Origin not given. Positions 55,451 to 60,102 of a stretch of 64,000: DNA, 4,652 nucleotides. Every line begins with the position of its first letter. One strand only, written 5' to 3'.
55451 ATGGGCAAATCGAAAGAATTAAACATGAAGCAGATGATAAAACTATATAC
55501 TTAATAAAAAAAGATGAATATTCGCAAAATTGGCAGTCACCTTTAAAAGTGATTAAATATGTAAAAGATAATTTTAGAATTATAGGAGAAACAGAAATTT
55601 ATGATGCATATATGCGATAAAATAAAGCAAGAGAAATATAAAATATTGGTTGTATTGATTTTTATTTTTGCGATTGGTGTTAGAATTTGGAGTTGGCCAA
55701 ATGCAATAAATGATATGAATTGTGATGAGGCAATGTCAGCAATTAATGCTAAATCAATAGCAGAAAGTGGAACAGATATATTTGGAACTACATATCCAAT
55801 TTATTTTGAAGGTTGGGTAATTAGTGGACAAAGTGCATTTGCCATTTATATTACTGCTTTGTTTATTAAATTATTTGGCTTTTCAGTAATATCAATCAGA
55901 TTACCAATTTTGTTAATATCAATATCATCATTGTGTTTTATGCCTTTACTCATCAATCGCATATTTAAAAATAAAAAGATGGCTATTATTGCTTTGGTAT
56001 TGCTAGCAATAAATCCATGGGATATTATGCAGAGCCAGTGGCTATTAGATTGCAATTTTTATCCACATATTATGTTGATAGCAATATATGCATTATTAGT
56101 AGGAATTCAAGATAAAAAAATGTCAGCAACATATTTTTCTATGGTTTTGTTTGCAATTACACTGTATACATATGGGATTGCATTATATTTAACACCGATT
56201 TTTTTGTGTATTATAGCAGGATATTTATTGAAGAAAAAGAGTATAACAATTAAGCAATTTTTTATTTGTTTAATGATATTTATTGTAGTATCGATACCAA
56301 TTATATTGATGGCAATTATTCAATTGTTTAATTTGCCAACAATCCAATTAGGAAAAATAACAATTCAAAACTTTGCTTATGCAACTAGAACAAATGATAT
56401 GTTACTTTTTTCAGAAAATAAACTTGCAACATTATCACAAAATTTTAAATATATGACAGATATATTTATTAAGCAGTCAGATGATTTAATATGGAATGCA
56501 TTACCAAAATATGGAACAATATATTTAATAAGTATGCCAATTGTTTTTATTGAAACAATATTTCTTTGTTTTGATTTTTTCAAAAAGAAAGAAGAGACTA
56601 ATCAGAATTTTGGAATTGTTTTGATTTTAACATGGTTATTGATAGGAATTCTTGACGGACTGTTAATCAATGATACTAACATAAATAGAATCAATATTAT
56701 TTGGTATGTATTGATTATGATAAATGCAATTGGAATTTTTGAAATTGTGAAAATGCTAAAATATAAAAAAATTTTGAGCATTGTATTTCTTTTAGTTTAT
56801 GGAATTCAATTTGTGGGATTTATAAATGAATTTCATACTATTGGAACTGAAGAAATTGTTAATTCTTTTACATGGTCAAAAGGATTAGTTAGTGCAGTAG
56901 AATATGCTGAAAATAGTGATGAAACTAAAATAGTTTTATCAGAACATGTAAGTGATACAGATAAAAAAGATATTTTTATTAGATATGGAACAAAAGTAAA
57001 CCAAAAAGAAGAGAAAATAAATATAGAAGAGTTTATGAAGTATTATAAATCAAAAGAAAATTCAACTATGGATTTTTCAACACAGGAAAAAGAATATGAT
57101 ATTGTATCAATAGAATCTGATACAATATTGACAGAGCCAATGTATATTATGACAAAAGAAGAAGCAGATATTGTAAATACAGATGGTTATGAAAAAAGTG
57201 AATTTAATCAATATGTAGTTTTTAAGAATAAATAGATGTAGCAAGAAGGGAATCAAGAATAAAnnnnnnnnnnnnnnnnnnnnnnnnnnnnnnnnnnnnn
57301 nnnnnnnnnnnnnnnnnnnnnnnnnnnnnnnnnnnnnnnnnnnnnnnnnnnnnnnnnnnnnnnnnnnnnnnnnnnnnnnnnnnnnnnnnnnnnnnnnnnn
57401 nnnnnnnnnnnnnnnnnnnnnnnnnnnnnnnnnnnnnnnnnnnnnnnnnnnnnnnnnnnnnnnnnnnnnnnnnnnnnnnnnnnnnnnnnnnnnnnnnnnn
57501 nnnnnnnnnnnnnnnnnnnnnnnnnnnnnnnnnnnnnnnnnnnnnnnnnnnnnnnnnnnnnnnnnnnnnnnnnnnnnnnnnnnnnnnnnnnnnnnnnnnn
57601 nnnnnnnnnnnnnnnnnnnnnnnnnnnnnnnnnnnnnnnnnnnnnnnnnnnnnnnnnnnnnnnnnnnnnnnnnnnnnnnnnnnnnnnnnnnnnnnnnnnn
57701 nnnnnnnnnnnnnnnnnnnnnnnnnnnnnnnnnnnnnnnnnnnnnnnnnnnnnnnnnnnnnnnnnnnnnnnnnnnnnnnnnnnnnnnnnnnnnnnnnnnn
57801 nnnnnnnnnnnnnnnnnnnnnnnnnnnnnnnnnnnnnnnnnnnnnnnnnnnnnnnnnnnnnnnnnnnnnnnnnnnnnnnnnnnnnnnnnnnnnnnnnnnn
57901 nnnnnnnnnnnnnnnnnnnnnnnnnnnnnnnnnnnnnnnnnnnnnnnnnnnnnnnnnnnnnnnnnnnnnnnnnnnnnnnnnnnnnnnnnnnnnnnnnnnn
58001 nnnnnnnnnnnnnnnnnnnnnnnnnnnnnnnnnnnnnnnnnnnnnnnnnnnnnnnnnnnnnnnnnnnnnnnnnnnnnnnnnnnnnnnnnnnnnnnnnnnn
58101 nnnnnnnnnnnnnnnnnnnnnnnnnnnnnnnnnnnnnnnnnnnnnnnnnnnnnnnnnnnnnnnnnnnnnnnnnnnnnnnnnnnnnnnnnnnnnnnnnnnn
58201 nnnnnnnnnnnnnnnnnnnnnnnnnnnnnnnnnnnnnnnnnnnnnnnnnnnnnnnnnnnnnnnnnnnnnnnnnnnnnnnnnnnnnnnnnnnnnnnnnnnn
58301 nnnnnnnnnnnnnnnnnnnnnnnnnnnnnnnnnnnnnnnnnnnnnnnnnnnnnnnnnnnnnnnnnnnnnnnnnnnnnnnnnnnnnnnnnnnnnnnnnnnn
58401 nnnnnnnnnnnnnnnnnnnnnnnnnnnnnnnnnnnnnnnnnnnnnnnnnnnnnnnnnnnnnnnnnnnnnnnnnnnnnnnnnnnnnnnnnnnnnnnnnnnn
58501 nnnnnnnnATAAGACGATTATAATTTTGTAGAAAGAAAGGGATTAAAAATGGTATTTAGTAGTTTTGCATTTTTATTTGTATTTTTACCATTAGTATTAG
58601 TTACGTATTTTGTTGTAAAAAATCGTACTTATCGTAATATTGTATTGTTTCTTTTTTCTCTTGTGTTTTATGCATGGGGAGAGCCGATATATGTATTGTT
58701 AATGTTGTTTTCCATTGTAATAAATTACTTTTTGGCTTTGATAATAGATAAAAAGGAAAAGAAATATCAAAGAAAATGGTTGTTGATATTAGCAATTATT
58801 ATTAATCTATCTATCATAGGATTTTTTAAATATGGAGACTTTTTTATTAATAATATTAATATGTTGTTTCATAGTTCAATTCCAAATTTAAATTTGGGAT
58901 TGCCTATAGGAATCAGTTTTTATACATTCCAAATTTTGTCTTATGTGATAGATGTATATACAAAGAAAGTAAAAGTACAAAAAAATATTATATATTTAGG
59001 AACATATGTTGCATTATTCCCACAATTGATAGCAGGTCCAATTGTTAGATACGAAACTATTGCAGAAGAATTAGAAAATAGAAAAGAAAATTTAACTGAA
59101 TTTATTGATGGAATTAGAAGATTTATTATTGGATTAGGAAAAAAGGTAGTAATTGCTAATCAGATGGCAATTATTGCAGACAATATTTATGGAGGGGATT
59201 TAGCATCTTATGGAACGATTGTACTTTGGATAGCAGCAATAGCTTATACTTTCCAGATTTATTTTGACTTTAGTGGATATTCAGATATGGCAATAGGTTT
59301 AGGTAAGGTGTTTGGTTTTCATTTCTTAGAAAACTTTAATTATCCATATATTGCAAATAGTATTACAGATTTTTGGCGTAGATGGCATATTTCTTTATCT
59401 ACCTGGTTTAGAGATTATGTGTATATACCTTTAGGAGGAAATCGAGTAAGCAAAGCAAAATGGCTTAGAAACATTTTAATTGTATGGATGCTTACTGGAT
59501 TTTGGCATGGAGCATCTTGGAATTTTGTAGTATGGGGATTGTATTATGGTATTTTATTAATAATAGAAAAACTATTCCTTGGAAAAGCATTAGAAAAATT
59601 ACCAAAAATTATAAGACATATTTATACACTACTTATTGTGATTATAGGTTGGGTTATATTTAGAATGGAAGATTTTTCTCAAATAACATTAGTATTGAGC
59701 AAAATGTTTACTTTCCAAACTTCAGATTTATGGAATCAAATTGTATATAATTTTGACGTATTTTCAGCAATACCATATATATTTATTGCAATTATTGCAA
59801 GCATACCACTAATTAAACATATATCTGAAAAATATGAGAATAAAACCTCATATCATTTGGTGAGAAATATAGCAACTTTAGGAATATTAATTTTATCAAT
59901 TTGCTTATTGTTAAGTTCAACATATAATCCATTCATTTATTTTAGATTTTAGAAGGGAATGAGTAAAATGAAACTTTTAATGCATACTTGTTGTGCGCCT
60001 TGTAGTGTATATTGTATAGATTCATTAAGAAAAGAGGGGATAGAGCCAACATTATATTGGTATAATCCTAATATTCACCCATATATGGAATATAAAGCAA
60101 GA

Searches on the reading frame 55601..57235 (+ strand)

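Call 77: search_protein_families(library=pfam, proteins=[window:55601-57235:+], max_evalue=0.001)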
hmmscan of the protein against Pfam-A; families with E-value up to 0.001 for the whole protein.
window:55601-57235:+ (544 aa): 1 family
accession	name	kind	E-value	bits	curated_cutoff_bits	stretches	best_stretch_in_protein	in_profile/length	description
PF13231.12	PMT_2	-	8.9e-07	29.7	26.1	1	80-230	5-157/160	Dolichyl-phosphate-mannose-protein mannosyltransferase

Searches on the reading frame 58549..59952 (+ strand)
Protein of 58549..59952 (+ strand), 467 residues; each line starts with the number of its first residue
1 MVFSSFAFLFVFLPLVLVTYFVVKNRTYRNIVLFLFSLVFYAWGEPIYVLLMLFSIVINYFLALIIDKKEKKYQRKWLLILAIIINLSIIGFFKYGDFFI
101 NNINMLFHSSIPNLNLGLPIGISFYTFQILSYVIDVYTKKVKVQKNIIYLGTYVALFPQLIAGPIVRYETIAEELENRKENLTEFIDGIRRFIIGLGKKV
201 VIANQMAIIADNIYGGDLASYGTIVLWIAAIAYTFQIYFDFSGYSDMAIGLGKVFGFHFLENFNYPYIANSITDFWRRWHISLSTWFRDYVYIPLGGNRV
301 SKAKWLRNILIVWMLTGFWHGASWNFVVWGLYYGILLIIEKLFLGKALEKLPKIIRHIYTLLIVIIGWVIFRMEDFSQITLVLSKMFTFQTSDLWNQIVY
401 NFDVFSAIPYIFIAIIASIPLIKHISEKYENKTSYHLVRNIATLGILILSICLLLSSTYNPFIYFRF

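Call 77: search_protein_families(library=pfam, proteins=[window:58549-59952:+], max_evalue=0.001)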
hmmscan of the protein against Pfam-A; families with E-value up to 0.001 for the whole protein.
window:58549-59952:+ (467 aa): 1 family
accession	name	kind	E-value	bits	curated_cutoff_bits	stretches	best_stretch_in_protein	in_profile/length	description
PF03062.24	MBOAT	-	1.3e-27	97.4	27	1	146-343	80-297/337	MBOAT, membrane-bound O-acyltransferase family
